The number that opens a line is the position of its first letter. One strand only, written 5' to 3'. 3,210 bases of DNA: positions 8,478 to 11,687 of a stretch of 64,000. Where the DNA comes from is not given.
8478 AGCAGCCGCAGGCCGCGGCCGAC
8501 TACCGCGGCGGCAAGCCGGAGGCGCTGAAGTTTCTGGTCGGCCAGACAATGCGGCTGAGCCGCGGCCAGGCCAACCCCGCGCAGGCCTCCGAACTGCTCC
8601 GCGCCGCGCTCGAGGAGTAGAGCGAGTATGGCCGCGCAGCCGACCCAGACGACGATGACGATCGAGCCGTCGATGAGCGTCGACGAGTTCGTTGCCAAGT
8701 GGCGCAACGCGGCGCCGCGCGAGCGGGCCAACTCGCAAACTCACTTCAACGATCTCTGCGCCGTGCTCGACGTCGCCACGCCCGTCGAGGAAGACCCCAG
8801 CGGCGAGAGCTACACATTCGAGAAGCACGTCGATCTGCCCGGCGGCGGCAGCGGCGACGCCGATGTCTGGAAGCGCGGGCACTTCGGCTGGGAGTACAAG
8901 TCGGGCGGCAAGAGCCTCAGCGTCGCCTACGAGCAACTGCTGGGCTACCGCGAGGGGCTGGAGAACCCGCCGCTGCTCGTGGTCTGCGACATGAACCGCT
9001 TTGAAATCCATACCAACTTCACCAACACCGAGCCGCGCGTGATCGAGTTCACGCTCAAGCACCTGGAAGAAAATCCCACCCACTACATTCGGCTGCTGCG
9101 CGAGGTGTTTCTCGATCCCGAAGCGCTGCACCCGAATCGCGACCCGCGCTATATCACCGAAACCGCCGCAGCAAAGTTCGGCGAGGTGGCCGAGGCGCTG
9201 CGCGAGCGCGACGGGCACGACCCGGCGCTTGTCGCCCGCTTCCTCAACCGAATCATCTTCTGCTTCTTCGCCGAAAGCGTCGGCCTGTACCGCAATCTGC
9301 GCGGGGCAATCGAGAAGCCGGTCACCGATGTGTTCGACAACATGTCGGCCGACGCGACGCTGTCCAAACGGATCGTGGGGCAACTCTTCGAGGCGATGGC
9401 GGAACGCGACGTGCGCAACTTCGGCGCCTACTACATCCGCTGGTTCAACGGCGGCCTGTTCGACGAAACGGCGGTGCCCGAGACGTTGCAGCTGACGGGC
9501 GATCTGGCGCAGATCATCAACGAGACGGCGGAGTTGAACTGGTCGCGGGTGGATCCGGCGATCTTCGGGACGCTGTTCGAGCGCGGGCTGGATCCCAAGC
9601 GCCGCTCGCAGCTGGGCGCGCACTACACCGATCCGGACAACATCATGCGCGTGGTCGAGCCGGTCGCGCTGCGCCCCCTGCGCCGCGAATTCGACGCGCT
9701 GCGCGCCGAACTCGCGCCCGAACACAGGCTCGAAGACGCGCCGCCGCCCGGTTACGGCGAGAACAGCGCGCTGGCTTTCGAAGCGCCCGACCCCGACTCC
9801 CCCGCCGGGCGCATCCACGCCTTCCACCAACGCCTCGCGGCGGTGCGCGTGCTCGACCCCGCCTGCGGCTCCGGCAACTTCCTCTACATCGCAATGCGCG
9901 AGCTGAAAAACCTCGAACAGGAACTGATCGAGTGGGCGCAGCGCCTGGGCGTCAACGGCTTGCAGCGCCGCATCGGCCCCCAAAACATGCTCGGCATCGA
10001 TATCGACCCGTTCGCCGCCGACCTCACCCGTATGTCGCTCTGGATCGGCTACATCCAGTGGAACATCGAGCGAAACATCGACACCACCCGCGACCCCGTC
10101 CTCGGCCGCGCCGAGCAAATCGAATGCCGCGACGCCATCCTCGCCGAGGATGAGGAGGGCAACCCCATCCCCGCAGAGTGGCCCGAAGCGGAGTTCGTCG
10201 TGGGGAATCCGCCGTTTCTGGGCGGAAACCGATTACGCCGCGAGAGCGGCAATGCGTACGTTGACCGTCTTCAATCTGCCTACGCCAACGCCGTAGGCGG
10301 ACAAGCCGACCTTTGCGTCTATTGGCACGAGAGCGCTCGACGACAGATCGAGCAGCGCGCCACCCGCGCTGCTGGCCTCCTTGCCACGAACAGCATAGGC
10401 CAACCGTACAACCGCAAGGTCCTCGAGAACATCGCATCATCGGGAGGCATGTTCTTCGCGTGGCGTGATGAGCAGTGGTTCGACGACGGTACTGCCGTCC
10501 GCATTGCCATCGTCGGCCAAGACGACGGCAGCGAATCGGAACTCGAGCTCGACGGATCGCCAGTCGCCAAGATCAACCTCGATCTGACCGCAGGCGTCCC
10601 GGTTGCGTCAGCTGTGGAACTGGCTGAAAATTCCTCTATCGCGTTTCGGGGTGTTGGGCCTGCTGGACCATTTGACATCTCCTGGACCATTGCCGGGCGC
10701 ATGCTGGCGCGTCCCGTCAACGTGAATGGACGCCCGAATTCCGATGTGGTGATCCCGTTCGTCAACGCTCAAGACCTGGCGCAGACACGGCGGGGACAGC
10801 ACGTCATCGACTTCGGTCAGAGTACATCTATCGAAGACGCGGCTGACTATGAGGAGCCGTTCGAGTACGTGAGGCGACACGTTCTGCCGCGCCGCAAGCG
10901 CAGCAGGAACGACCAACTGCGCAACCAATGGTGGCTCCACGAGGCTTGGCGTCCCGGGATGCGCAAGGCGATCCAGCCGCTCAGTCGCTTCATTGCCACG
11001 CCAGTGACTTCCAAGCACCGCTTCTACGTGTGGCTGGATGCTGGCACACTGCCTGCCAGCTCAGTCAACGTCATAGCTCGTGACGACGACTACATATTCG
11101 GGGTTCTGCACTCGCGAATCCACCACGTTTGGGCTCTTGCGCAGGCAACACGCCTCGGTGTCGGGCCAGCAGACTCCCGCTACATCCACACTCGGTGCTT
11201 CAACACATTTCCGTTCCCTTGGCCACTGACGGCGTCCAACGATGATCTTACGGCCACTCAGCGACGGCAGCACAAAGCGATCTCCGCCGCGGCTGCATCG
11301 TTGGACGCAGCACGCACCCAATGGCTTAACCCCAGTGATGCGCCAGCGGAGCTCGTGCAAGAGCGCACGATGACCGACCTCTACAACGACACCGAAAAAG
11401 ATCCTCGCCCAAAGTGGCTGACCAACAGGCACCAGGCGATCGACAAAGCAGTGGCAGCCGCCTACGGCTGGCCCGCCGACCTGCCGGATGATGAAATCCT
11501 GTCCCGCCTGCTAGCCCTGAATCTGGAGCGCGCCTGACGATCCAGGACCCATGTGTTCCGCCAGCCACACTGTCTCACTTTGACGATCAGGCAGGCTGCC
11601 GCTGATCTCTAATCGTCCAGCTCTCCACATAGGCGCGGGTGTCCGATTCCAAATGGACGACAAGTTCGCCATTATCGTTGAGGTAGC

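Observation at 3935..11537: gatB sandwiched between two large restriction-modification-type genes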

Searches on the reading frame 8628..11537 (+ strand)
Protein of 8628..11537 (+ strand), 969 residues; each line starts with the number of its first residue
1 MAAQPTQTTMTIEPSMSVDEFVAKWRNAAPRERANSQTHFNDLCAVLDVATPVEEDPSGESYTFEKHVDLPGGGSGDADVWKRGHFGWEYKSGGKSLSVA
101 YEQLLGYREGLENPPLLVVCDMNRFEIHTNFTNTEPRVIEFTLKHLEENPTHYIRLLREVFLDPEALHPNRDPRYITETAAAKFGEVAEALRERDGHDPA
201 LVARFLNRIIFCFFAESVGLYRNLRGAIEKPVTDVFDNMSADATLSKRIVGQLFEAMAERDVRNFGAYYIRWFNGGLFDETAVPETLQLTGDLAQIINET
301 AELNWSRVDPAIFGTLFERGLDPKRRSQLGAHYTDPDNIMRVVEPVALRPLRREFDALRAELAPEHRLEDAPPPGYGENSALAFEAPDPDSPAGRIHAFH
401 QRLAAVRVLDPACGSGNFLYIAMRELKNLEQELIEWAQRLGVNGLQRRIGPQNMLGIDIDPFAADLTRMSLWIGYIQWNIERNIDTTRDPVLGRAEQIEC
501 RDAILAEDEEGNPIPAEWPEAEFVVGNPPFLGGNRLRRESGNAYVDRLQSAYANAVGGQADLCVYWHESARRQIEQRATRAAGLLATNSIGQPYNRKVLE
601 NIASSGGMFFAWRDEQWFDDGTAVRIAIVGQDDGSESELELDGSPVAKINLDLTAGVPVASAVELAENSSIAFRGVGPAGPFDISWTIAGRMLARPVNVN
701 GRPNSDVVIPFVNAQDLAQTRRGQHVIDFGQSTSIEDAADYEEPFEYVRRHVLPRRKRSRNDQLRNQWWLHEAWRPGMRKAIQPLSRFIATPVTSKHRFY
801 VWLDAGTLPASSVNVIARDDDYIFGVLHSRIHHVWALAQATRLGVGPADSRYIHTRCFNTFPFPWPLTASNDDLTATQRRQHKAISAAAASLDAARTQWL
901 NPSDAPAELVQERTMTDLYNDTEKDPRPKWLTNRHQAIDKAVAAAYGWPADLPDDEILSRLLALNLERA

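Call 6: search_protein_families(library=pfam, proteins=[window:8628-11537:+], max_evalue=0.01)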
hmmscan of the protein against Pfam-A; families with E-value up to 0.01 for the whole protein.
window:8628-11537:+ (969 aa): 6 families
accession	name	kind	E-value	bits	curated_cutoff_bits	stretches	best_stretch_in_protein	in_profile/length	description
PF20473.4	MmeI_Mtase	-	5.9e-32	111.3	27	1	395-632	10-249/259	MmeI, DNA-methyltransferase domain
PF20464.3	MmeI_N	-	2e-13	51.5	27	1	16-193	1-180/181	MmeI, N-terminal domain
PF20465.4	MmeI_hel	-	5.7e-10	40.3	27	1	202-278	3-75/75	MmeI, helicase spacer domain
PF20466.3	MmeI_TRD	-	1.5e-09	37.9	27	1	767-864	107-205/207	MmeI, target recognition domain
PF07669.17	Eco57I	-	8.2e-08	33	25.3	1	452-571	1-121/171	Eco57I restriction-modification methylase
PF02384.22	N6_Mtase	-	0.00015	21.6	20.4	1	407-532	49-137/311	N-6 DNA Methylase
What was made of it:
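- On MmeI family / type IIL (gene 8628-11537): Pfam MmeI_N at 2e-13 (call 6). MmeI_hel 6e-10, MmeI_Mtase 6e-32 and MmeI_TRD 1.5e-9, all above their cut-offs (call 6).
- Checked: All four MmeI Pfam domains score above their cut-offs (call 6).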

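Call 7: search_protein_families(library=padloc, proteins=[window:8628-11537:+], max_evalue=0.01)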
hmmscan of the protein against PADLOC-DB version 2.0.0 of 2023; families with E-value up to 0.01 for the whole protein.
window:8628-11537:+ (969 aa): 38 families (the best 25 are shown)
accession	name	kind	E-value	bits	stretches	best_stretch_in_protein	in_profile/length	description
PDLC03627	REase_MTase_IIG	-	9.5e-252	836.3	2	16-510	2-517/1136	Type IIG restriction enzyme-methyltransferase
PDLC03599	REase_MTase_IIG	-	6.3e-119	396.3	2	397-967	341-924/959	Type IIG restriction enzyme-methyltransferase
PDLC03598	REase_MTase_IIG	-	1.8e-94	315.4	2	16-636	10-597/912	Type IIG restriction enzyme-methyltransferase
PDLC02643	DrmMI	-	1.8e-72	242.7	1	524-949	872-1274/1347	DrmMI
PDLC02644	DrmMI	-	4.4e-38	128.8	1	524-951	385-824/988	DrmMI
PDLC02646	DrmMI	-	2.9e-36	122.9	1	523-949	285-704/792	DrmMI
PDLC04134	mad2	-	5.4e-20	69.7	1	83-498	53-351/492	mads_2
PDLC02640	DrmMI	-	2e-19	66.8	1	577-955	545-916/1015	DrmMI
PDLC03618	REase_MTase_IIG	-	6.6e-18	61.4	1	523-949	868-1272/1429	Type IIG restriction enzyme-methyltransferase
PDLC02639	DrmMI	-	6.3e-11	39.3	1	508-646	570-707/803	DrmMI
PDLC02638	DrmMI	-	1.6e-09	34.5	1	524-578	875-928/935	DrmMI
PDLC03629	REase_MTase_IIG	-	3.8e-09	32.9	1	396-473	426-511/1182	Type IIG restriction enzyme-methyltransferase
PDLC03338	MTase_II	-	2.2e-08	31.3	1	406-566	156-289/604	Type II methyltransferase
PDLC02529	PglX|PglXI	-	7.3e-08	28.6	1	403-486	226-305/1189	PglX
PDLC03601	REase_MTase_IIG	-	1.8e-07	27.4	1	403-490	458-542/1110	Type IIG restriction enzyme-methyltransferase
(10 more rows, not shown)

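Call 8: search_protein_families(library=ncbifam, proteins=[window:8628-11537:+], max_evalue=0.01)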
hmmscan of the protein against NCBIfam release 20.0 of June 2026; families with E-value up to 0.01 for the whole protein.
window:8628-11537:+ (969 aa): 5 families
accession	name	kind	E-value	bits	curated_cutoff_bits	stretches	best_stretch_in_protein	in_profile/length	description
NF033455.1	BREX_6_MTaseX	exception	4.3e-08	31.1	900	1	399-473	323-398/1319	BREX-6 system adenine-specific DNA-methyltransferase PglX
NF033452.1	BREX_1_MTaseX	exception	1.2e-06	26.7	500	1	402-473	311-377/1210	BREX-1 system adenine-specific DNA-methyltransferase PglX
NF033454.1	BREX_5_MTaseX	exception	1.2e-05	23.1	900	1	393-510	291-399/1404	BREX-5 system adenine-specific DNA-methyltransferase PglX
NF033451.1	BREX_2_MTaseX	equivalog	3.2e-05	21.8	400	1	403-482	222-297/1185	BREX-2 system adenine-specific DNA-methyltransferase PglX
NF047738.1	antiphage_MADS2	equivalog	0.00011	20.7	720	1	406-473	333-407/654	methylation-associated defense system DNA methyltransferase MAD2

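Call 53: search_solved_structures(query=window:8628-11537:+, max_evalue=0.001, show_alignments=1)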
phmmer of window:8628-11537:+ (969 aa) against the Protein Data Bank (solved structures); distinct sequences matched with E-value up to 0.001: 1.
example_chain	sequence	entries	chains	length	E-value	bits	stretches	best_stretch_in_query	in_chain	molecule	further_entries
5hr4_C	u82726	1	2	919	5.9e-51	176.4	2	76-359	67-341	MmeI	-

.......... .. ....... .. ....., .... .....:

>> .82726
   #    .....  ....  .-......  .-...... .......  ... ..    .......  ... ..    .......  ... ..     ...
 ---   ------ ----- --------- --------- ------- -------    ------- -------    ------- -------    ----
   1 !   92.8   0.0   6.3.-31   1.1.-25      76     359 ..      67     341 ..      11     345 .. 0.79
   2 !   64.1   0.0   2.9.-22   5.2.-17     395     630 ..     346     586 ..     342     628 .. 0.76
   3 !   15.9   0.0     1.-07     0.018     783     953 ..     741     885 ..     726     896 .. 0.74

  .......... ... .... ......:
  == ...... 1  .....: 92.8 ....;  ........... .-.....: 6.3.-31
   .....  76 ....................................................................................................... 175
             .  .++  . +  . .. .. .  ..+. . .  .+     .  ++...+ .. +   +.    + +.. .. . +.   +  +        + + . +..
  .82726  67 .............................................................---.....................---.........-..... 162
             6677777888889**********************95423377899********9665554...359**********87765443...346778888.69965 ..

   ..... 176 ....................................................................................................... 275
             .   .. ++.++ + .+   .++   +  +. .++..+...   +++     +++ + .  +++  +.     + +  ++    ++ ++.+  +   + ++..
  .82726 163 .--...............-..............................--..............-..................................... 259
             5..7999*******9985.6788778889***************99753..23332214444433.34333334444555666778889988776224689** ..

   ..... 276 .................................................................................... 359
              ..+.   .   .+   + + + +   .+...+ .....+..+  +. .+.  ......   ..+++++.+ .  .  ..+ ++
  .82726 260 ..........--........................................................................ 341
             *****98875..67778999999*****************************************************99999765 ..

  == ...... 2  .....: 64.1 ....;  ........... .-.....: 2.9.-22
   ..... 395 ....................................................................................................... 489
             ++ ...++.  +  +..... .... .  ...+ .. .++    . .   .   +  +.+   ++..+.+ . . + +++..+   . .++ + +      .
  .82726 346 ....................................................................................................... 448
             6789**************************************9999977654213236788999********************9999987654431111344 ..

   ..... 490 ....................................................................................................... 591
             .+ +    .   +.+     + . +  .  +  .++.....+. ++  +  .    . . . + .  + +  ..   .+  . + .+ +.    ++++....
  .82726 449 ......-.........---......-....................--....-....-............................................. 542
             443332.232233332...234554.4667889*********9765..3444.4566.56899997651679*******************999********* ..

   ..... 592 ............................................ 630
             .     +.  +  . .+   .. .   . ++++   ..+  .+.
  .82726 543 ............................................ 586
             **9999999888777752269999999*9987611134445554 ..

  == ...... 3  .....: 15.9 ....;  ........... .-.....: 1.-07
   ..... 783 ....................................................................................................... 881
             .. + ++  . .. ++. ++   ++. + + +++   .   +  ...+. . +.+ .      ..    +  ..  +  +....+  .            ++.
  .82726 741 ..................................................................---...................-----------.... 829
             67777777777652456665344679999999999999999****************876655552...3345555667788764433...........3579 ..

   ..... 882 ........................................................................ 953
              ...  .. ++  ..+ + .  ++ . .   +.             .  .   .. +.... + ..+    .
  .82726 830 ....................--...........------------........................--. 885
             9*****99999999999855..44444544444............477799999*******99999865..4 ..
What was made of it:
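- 8628..11537 (+): Complete MmeI-family type IIL RM enzyme, probably co-transcribed with gatB. Family evidence is in calls 6, 7 and 53.
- Closest known: MmeI family. Same: It has all four family domains, the catalytic D...E-x-K, and motifs I and IV (calls 6, 53). bigMT has the same order of parts: nuclease, helical spacer, gamma-class MTase, TRD, C-terminal region.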
